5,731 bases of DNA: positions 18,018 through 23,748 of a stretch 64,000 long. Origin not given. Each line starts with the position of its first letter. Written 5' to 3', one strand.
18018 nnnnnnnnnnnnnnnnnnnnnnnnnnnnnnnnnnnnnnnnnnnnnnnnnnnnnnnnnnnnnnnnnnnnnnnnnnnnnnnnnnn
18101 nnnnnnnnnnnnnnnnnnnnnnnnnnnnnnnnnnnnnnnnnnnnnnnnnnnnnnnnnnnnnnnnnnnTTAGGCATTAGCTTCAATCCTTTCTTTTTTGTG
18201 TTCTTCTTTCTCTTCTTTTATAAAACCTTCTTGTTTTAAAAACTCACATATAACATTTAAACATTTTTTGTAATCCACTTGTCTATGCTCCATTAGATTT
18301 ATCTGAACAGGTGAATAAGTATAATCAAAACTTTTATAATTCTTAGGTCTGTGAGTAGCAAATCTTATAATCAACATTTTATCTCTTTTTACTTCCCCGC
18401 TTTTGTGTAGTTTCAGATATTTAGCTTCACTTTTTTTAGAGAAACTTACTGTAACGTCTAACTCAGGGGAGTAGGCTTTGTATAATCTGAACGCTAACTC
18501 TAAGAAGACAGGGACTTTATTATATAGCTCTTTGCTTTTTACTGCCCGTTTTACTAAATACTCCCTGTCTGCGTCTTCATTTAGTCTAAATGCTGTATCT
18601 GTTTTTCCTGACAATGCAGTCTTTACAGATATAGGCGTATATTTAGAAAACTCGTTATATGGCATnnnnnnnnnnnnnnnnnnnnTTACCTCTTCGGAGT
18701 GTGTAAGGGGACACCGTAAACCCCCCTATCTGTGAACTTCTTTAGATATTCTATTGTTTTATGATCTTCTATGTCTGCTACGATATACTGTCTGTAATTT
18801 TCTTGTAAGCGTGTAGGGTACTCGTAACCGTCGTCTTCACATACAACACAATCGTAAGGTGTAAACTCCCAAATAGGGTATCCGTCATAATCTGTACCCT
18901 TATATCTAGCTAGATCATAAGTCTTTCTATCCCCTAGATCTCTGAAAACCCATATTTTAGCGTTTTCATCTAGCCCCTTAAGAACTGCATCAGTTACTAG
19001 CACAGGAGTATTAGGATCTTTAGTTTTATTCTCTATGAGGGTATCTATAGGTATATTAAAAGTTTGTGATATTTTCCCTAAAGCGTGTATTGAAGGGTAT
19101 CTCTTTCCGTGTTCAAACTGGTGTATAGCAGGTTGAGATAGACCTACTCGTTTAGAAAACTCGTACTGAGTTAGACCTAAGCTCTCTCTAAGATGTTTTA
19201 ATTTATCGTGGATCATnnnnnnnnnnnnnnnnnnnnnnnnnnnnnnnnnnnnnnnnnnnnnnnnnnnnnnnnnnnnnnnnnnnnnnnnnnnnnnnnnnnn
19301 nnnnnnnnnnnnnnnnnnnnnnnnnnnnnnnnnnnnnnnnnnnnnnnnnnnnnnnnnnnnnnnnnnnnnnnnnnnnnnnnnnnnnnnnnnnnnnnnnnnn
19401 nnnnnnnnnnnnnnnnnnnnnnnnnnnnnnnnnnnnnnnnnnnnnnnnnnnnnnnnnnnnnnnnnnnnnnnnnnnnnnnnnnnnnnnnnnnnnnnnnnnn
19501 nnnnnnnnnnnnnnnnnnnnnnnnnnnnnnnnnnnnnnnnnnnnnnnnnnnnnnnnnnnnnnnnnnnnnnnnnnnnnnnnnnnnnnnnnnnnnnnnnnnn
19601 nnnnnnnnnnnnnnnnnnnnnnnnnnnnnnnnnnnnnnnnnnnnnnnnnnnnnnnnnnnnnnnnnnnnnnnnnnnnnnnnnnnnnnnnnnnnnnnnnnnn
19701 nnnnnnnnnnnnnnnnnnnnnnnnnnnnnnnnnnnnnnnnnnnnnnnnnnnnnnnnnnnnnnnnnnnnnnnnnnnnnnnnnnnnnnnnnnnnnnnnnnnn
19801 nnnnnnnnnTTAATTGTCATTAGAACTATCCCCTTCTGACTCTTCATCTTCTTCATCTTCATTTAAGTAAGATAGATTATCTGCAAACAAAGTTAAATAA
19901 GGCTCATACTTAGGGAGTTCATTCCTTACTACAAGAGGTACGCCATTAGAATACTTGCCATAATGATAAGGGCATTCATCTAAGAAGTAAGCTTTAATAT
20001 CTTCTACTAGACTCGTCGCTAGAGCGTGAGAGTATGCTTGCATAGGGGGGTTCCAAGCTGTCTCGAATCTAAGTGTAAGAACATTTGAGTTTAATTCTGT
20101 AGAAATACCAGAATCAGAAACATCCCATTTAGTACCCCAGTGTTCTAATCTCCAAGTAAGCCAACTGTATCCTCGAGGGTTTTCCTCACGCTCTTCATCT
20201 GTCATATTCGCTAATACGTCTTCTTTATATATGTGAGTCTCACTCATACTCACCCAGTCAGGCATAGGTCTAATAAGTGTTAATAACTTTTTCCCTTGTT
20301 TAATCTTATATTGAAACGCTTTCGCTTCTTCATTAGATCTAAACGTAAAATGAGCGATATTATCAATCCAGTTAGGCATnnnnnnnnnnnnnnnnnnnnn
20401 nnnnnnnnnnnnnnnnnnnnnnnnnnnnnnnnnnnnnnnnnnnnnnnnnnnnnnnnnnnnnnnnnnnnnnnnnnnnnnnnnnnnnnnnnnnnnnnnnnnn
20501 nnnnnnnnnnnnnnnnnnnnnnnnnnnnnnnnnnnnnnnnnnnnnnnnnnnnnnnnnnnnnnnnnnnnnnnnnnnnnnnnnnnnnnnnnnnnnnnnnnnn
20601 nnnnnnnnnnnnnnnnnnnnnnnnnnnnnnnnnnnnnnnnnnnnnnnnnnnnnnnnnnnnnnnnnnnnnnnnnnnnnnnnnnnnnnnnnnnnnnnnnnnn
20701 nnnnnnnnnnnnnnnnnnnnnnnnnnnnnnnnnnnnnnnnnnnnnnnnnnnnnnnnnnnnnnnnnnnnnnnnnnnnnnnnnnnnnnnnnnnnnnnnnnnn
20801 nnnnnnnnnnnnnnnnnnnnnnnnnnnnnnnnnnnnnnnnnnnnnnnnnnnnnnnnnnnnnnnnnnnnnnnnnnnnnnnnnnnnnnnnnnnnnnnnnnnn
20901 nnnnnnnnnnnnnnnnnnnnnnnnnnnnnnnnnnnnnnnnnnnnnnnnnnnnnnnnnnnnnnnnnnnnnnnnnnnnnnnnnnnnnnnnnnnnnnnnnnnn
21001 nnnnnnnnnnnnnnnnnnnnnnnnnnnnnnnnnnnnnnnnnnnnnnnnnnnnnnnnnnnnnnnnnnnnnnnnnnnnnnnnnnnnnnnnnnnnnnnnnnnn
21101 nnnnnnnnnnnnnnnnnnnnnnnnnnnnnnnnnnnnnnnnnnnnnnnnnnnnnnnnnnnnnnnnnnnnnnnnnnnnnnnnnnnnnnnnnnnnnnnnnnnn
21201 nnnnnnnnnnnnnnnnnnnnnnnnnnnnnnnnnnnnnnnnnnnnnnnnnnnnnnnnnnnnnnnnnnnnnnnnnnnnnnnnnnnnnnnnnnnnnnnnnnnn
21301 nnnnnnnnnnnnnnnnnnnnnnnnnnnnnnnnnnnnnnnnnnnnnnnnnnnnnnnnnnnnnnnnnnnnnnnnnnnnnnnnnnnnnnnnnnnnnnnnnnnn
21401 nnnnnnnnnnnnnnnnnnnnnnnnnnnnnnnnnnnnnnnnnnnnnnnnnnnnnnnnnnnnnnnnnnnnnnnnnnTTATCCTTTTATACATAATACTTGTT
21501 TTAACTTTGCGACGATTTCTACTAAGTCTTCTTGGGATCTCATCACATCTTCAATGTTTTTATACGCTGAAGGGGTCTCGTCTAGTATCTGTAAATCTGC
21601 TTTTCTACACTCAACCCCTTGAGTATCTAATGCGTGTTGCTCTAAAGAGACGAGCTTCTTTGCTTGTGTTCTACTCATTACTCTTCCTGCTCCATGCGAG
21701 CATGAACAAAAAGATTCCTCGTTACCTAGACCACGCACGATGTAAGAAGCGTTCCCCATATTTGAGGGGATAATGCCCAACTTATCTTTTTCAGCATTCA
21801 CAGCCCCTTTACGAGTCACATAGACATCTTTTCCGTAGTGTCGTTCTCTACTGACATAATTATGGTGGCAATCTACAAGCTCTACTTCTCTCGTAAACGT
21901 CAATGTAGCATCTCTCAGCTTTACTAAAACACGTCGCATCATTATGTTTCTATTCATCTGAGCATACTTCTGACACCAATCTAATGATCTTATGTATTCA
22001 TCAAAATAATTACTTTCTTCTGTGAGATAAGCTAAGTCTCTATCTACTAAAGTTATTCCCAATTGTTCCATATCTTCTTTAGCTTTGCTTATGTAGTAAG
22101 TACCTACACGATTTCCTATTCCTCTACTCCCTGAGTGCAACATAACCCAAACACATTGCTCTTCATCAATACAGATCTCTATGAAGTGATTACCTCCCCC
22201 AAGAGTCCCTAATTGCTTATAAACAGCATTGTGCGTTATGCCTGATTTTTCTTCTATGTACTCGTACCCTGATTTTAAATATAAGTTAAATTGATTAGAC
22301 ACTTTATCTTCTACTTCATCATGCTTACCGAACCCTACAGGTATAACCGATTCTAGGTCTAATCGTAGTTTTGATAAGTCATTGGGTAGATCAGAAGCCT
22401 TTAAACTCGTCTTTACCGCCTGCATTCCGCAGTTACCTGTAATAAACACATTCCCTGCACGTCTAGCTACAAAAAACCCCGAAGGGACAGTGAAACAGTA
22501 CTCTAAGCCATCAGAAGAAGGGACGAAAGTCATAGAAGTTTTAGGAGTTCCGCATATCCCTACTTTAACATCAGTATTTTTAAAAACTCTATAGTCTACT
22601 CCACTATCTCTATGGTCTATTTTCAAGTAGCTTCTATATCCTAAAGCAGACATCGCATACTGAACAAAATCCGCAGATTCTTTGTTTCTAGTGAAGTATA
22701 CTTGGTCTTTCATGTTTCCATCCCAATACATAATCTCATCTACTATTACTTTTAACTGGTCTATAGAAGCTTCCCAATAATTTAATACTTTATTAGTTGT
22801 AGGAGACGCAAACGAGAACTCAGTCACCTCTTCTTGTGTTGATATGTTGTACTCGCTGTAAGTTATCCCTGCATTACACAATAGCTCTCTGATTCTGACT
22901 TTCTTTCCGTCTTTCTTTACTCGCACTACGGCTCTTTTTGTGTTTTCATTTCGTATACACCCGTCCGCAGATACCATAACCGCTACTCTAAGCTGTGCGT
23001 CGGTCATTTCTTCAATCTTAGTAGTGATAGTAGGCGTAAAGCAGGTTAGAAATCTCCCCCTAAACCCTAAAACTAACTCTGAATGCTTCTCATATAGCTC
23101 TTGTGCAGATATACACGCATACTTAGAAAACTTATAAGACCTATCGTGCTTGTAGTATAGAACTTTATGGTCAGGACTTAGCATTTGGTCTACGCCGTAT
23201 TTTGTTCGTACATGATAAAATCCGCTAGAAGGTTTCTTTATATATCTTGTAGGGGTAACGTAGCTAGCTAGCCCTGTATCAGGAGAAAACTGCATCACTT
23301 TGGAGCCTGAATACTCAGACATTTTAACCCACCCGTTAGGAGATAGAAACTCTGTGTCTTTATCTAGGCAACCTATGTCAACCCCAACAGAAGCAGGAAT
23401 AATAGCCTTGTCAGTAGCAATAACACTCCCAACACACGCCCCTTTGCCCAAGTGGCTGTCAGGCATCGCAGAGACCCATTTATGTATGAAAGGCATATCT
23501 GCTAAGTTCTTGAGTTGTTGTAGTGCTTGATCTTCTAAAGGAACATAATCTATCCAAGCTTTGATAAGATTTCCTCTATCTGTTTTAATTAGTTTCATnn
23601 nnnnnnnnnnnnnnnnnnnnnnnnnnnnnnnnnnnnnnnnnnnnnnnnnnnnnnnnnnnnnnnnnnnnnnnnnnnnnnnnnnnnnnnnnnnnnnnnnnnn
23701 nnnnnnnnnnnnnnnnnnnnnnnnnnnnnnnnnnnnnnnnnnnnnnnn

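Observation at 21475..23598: Phage RtcB RNA ligase interrupted by a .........-type intein exactly at the catalytic cysteine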

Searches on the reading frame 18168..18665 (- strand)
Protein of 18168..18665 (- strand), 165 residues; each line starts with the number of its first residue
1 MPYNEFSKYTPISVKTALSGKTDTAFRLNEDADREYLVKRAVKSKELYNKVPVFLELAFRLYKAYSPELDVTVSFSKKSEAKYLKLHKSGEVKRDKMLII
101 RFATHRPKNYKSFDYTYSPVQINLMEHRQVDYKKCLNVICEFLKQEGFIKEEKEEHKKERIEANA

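Call 63: search_protein_families(library=pfam, proteins=[window:18168-18665:-], max_evalue=0.01)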
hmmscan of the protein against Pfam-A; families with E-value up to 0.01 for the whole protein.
window:18168-18665:- (165 aa): 1 family
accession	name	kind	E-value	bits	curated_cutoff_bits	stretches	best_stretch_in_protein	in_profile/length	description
PF18576.7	HTH_52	-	0.0062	17.2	26.6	0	123-162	18-58/64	Helix-turn-helix domain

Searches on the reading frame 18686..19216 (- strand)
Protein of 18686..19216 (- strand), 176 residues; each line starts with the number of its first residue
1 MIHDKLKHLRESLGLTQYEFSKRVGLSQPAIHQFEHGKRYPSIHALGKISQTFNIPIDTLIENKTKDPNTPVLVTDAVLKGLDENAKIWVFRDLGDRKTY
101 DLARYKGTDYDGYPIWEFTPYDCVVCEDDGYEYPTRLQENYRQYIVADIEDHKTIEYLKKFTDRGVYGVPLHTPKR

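Call 63: search_protein_families(library=pfam, proteins=[window:18686-19216:-], max_evalue=0.01)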
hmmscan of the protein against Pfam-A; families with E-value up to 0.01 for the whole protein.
window:18686-19216:- (176 aa): 5 families
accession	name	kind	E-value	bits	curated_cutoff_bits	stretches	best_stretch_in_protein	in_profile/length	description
PF01381.28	HTH_3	-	7.1e-14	52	23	1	6-60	1-55/55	Helix-turn-helix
PF12844.13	HTH_19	-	1.1e-11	44.9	30.2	1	5-63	3-61/64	Helix-turn-helix domain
PF13560.12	HTH_31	-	1.9e-07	31.7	27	1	5-52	5-53/64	Helix-turn-helix domain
PF13443.12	HTH_26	-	3.5e-06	27.6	22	1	5-62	1-59/63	Cro/C1-type HTH DNA-binding domain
PF22495.2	HTH_92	-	0.0065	16.2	27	0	8-41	2-35/45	RsaL-like HTH domain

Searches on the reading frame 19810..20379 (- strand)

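Call 63: search_protein_families(library=pfam, proteins=[window:19810-20379:-], max_evalue=0.01)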
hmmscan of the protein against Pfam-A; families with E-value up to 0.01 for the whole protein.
window:19810-20379:- (189 aa): 1 family
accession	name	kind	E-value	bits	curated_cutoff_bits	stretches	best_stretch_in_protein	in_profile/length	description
PF18406.6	DUF1281_C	-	0.0014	18.9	22.8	1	81-142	2-55/88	Ferredoxin-like domain in Api92-like protein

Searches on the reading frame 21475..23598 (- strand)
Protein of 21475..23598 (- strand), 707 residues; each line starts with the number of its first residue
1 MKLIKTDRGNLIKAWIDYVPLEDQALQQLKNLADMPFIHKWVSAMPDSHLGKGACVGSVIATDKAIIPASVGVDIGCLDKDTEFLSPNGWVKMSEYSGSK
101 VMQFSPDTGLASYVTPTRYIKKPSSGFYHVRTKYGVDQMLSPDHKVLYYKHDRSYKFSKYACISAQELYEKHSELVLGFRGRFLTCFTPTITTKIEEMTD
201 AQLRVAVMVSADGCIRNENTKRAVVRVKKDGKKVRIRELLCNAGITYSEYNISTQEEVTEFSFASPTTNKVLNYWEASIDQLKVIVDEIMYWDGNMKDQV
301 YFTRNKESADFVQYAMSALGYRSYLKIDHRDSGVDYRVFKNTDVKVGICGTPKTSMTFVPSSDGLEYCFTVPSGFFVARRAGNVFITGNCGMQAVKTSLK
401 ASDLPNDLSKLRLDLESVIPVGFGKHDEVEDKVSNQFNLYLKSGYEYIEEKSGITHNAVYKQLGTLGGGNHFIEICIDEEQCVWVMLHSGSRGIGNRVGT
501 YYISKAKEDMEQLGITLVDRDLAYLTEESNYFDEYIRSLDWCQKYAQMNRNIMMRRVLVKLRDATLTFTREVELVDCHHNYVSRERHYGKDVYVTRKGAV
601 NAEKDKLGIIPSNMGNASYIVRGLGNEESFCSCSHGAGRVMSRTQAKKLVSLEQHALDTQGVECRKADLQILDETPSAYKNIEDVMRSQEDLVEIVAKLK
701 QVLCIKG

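Call 3: search_protein_families(library=pfam, proteins=[window:21475-23598:-], max_evalue=1)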
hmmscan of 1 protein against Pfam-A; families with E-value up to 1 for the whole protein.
window:21475-23598:- (707 aa): 2 families
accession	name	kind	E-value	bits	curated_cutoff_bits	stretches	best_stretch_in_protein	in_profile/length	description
PF01139.22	RtcB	-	2.9e-117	392.9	27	2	386-707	49-426/426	tRNA-splicing ligase RtcB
PF14528.11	LAGLIDADG_3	-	0.025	15.3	22.5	0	208-252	10-55/82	LAGLIDADG-like domain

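Call 4: search_protein_families(library=ncbifam, proteins=[window:21475-23598:-], max_evalue=1)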
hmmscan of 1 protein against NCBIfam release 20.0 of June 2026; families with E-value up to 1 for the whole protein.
window:21475-23598:- (707 aa): 4 families
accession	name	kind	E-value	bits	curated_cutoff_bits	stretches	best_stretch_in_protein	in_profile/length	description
NF052663.1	RtcB_rel_intein2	exception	1.4e-138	463.5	1050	2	366-707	289-626/626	intein-containing RctB family protein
NF007153.0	PRK09588.1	equivalog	1.9e-49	168.7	407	2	449-706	115-372/379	RNA ligase RtcB family protein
NF038162.1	RtcB_rel_intein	exception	9e-47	159.6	1150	2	387-707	576-961/961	intein-containing RtcB family protein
TIGR03073.1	release_rtcB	hypoth_equivalog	6.1e-40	137.3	271.8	2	429-700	85-355/356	RNA ligase RtcB family protein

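Call 5: search_solved_structures(query=window:21475-23598:-, max_evalue=0.01, show_alignments=3)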
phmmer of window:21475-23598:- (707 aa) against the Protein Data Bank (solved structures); distinct sequences matched with E-value up to 0.01: 9.
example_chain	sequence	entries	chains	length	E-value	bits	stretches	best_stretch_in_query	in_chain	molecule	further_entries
2epg_A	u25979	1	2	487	1.1e-29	106.5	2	461-707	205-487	Hypothetical protein TTHA1785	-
1uc2_A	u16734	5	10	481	1.5e-26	96.1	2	461-706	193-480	hypothetical protein PH1602 | tRNA-splicing ligase RtcB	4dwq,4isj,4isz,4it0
4dwr_B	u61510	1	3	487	1.6e-26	96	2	461-706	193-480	tRNA-splicing ligase RtcB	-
7lfq_A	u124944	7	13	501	1.9e-26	95.8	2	461-706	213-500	RNA-splicing ligase RtcB | tRNA-splicing ligase RtcB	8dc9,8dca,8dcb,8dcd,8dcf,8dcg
9i8v_C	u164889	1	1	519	3.7e-24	88.2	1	384-707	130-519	RNA-splicing ligase RtcB homolog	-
7p3b_A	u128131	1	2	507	2.4e-23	85.6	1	382-707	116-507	RNA-splicing ligase RtcB homolog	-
8odo_A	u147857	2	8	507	2.4e-23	85.6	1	382-707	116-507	RNA-splicing ligase RtcB homolog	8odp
8orj_A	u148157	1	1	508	2.4e-23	85.6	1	382-707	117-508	RNA-splicing ligase RtcB homolog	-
8btt_A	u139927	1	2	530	3e-23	85.2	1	382-707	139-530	RNA-splicing ligase RtcB homolog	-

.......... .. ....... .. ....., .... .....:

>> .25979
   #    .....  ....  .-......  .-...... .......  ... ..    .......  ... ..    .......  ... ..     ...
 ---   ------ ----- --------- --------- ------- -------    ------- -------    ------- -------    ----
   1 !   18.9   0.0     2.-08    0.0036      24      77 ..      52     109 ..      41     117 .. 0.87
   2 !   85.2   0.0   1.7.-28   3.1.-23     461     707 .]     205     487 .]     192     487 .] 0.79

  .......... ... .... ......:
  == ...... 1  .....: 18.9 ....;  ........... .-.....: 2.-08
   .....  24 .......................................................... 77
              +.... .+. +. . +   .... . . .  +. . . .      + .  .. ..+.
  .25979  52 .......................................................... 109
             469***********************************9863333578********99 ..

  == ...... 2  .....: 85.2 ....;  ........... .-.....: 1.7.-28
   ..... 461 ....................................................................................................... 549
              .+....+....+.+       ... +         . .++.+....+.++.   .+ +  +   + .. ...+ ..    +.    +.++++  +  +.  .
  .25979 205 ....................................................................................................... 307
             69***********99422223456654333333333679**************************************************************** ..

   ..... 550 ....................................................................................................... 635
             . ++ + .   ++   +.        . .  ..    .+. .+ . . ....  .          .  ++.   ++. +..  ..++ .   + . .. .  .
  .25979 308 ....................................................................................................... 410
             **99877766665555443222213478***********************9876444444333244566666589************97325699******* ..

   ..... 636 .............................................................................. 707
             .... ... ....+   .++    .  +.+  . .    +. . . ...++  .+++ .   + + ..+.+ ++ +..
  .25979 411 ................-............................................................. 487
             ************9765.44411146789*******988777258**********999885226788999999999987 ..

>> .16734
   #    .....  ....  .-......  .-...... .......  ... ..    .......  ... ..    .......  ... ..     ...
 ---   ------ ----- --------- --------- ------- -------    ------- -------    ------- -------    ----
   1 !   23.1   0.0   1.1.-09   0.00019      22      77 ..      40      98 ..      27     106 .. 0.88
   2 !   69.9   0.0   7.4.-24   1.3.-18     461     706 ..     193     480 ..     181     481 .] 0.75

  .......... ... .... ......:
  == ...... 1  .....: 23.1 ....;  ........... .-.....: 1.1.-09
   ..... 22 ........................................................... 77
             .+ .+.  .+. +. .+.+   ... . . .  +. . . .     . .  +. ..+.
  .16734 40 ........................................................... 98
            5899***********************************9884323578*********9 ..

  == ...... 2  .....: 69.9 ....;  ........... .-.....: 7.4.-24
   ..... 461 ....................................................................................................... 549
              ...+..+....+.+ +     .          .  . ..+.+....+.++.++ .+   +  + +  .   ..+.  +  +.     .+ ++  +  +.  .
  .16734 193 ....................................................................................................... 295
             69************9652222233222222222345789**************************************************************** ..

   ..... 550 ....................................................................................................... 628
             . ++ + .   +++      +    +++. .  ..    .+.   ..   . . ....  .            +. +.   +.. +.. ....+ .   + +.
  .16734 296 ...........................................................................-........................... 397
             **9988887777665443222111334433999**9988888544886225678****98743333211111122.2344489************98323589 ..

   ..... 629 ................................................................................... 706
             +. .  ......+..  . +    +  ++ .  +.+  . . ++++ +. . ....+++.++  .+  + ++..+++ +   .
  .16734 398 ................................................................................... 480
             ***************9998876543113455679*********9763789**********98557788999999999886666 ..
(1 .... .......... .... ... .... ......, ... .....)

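Call 58: find_related_loci(query=window:21475-23598:-, collection=viral_contigs, flank=6000)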
Query window:21475-23598:- (707 aa) in viral_contigs; peptide patterns used: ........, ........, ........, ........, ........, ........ (x = any residue, [..] = any of these).
21 stretches matched a pattern; 13 encode a relative of the query (tblastn E <= 1e-3); 13 distinct loci.
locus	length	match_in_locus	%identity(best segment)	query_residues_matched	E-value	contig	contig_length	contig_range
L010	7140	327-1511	60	1-707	1e-120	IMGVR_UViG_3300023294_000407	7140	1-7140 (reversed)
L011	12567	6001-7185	60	1-707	2e-120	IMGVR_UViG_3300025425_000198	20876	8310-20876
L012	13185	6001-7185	60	1-707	2e-120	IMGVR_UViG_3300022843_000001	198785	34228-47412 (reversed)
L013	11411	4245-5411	56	12-707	2e-112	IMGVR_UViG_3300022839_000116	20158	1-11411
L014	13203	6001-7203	53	12-707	2e-106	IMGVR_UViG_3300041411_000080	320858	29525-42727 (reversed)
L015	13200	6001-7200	53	12-707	5e-106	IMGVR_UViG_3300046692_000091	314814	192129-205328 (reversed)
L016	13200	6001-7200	51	12-707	2e-103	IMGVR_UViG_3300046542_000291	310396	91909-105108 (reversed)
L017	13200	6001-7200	51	12-707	5e-103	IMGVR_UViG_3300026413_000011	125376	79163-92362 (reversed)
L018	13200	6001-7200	51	12-707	5e-103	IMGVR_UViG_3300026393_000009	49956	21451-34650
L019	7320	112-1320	52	4-707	2e-102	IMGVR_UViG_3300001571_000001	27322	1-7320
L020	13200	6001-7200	51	12-707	5e-103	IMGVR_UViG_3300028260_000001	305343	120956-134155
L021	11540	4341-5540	50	12-707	1e-101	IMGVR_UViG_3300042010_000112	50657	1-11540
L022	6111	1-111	73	671-707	6e-11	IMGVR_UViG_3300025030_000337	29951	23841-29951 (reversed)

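Call 59: find_encoding_contigs(protein=window:21475-23598:-, flank=3000, max_places=5)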
Protein window:21475-23598:- (707 aa): no gene with exactly this product is on record in the collection.
